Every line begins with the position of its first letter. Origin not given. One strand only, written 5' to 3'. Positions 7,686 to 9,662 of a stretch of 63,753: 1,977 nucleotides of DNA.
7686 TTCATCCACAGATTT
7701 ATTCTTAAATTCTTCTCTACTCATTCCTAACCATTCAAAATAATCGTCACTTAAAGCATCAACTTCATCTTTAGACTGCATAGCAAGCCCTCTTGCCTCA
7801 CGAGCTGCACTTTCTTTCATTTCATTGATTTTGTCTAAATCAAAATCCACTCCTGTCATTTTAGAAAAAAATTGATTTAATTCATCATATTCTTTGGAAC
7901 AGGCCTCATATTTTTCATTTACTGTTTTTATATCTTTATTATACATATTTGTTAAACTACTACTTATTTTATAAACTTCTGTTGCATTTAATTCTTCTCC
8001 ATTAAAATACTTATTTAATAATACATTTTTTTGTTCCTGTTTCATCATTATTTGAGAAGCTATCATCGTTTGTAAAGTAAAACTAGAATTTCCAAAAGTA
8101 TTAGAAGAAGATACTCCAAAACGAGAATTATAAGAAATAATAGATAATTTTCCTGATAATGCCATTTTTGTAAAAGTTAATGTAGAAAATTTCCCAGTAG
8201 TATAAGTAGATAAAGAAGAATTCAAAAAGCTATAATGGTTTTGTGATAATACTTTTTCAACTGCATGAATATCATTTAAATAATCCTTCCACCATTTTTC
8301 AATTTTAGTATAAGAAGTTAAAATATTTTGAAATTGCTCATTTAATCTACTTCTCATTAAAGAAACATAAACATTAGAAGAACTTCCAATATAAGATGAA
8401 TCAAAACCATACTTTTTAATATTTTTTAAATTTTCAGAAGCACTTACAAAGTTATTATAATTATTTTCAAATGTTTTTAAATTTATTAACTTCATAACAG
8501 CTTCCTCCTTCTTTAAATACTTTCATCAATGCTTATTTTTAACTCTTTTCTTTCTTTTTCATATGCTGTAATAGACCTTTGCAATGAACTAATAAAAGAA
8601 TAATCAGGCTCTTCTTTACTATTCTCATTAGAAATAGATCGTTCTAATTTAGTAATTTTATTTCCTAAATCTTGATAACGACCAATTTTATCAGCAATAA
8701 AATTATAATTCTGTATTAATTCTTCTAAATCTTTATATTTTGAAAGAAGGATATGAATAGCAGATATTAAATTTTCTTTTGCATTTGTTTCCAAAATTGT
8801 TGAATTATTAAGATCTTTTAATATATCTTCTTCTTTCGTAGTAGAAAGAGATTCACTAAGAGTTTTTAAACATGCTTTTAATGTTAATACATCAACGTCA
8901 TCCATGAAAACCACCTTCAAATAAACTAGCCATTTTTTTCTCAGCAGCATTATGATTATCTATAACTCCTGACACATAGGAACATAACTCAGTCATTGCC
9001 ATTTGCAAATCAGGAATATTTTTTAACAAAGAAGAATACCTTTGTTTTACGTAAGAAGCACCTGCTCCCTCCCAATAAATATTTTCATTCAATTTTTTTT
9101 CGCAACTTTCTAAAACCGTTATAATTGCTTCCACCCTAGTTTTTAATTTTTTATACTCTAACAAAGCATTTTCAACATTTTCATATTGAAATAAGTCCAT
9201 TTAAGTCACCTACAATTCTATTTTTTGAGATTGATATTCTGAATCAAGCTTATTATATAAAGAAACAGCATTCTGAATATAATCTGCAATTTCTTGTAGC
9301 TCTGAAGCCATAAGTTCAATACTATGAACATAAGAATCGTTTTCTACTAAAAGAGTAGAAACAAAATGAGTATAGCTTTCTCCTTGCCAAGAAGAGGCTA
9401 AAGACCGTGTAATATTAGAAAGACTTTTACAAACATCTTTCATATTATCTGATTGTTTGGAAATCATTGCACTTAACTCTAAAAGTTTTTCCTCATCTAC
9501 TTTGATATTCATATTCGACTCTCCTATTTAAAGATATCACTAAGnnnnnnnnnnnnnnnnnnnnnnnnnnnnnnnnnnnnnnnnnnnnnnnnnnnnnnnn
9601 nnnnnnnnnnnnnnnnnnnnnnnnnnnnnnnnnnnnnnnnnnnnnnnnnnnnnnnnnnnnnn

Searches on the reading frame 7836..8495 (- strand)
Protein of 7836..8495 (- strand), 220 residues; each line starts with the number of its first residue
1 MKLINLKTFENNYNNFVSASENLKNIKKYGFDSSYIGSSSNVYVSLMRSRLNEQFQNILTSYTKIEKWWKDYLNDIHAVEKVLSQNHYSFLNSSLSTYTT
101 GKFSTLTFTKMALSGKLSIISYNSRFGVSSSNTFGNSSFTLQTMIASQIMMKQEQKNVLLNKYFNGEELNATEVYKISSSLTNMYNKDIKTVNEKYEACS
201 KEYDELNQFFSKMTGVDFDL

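Call 68: search_solved_structures(query=A3, max_evalue=1, show_alignments=1)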
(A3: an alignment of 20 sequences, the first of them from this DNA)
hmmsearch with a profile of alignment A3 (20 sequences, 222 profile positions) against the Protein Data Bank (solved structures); distinct sequences matched with E-value up to 1: 4.
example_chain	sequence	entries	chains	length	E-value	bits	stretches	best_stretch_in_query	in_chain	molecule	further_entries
9r9o_A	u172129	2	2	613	0.028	17.4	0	101-187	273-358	Ribosome-associated molecular chaperone SSB1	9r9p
5zuv_A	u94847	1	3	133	0.34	13.9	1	111-214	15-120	Spike glycoprotein,Spike glycoprotein,inhibitor EK1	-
2bez_C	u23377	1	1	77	0.45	13.5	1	121-184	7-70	Spike glycoprotein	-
3gl1_A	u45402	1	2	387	0.6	13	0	101-187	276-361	Heat shock protein SSB1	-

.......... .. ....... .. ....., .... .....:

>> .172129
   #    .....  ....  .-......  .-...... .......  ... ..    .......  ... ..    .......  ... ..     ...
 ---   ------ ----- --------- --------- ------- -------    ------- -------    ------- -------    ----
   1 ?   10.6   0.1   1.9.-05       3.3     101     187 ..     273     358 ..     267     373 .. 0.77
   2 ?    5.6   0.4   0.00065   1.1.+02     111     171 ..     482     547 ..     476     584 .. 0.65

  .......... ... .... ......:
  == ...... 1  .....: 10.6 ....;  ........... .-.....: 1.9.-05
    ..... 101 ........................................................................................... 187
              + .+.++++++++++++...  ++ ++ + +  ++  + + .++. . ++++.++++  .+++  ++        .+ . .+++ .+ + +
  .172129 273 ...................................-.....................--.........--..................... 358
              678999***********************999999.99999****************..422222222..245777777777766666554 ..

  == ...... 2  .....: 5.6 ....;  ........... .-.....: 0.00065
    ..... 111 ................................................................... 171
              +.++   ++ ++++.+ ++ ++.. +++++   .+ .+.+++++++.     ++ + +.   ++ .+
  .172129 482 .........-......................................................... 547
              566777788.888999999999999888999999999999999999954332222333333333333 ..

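Call 69: search_protein_families(library=pfam, alignment_id=A3, max_evalue=0.1)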
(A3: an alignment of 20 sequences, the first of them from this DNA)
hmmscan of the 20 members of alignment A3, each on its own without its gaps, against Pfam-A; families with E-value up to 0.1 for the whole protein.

A. member 1, seq(220 aa): 3 families
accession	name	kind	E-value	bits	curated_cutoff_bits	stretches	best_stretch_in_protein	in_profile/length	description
PF02787.25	CPSase_L_D3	-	0.001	19.5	26.6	0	60-88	28-56/80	Carbamoyl-phosphate synthetase large chain, oligomerisation domain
PF18035.6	Bap31_Bap29_C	-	0.017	15.6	30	1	172-213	13-41/52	Bap31/Bap29 cytoplasmic coiled-coil domain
PF16477.11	DUF5054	-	0.026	14.9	37.6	1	8-108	55-149/291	Domain of unknown function (DUF5054)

B. families by the number of members that match (of 20 scanned): 40 families (the first 25 are shown)
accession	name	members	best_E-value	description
PF04108.17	ATG17_like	3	0.0013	Autophagy protein ATG17-like domain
PF16888.10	YwqH-like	1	8.2e-05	YwqH-like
PF23583.2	EF_HAND_2_PLCG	1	0.00079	PLCG EF-hand motif 2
PF02787.25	CPSase_L_D3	1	0.001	Carbamoyl-phosphate synthetase large chain, oligomerisation domain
PF09753.14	Use1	1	0.0013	Membrane fusion protein Use1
PF02601.20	Exonuc_VII_L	1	0.0018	Exonuclease VII, large subunit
PF23067.1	MG280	1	0.0019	Uncharacterised protein MG280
PF04124.18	Dor1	1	0.0046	Dor1-like family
PF08647.16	BRE1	1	0.0048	BRE1 E3 ubiquitin ligase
PF12329.13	TMF_DNA_bd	1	0.0052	TATA element modulatory factor 1 DNA binding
PF04513.17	Baculo_PEP_C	1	0.0057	Baculovirus polyhedron envelope protein, PEP, C terminus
PF06825.17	HSBP1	1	0.0071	Heat shock factor binding protein 1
PF03484.21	B5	1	0.0074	tRNA synthetase B5 domain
PF09032.16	Siah-Interact_N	1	0.016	Siah interacting protein, N terminal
PF18035.6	Bap31_Bap29_C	1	0.017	Bap31/Bap29 cytoplasmic coiled-coil domain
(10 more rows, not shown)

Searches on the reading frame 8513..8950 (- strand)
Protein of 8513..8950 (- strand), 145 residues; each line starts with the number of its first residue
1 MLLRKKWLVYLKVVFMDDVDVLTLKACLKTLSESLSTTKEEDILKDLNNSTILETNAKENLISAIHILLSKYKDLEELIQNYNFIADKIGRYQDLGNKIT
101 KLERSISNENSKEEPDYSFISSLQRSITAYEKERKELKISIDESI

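Call 6: search_protein_families(library=pfam, proteins=[window:8513-8950:-], max_evalue=0.01)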
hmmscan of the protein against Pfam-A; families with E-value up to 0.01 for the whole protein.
window:8513-8950:- (145 aa): 0 families

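Call 13: search_protein_families(library=ncbifam, proteins=[window:8513-8950:-], max_evalue=0.01)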
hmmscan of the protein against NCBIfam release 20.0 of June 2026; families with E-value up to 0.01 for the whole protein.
window:8513-8950:- (145 aa): 0 families

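Call 57: search_protein_families(library=pfam, proteins=[window:8513-8905:-], max_evalue=10)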
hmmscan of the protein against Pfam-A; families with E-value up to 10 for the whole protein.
window:8513-8905:- (130 aa): 2 families
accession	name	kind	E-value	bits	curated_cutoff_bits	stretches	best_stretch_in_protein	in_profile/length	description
PF16854.11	VPS53_C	-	0.037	15.1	24.7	1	4-72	5-72/89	Vacuolar protein sorting-associated protein 53 C-terminus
PF10046.14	BLOC1_2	-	0.23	12.3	33.4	2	18-91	13-81/96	Biogenesis of lysosome-related organelles complex-1 subunit 2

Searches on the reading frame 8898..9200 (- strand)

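Call 6: search_protein_families(library=pfam, proteins=[window:8898-9200:-], max_evalue=0.01)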
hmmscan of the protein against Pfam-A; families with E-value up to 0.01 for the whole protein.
window:8898-9200:- (100 aa): 2 families
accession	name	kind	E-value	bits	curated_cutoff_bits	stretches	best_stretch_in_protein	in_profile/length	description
PF03286.19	Pox_Ag35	-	0.0019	18.5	28.3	0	10-70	133-180/196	Pox virus Ag35 surface protein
PF05859.17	Mis12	-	0.0063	16.7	25.7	1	15-81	137-202/231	Mis12 protein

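Call 13: search_protein_families(library=ncbifam, proteins=[window:8898-9200:-], max_evalue=0.01)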
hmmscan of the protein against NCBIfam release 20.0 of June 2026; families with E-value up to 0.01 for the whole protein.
window:8898-9200:- (100 aa): 0 families

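Call 57: search_protein_families(library=pfam, proteins=[window:8898-9200:-], max_evalue=10)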
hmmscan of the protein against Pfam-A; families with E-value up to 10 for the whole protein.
window:8898-9200:- (100 aa): 4 families
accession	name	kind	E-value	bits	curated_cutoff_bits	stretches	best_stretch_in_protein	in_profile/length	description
PF03286.19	Pox_Ag35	-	0.0019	18.5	28.3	1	10-70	133-180/196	Pox virus Ag35 surface protein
PF05859.17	Mis12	-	0.0063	16.7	25.7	1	15-81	137-202/231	Mis12 protein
PF14816.11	CANIN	-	0.078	12.5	25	1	53-84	302-333/370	Coiled-coil and Nse Interacting (CANIN) domain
PF03909.22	BSD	-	0.1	13.1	24.6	1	57-74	16-33/58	BSD domain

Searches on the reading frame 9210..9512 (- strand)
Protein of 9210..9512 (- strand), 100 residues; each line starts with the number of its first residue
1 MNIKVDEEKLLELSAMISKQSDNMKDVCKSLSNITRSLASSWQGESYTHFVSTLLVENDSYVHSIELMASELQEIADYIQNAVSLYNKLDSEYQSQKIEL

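Call 6: search_protein_families(library=pfam, proteins=[window:9210-9512:-], max_evalue=0.01)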
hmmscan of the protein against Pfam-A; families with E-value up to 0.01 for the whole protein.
window:9210-9512:- (100 aa): 1 family
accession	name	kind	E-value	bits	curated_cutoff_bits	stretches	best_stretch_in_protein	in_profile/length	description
PF06013.18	WXG100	-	3.2e-08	34.1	27.3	1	2-90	1-85/86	Proteins of 100 residues with WXG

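Call 13: search_protein_families(library=ncbifam, proteins=[window:9210-9512:-], max_evalue=0.01)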
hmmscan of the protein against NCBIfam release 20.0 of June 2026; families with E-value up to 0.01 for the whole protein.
window:9210-9512:- (100 aa): 1 family
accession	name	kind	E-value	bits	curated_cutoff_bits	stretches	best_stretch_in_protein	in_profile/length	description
TIGR03930.1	WXG100_ESAT6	subfamily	1.7e-08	34.5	44.85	1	3-94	2-89/90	WXG100 family type VII secretion target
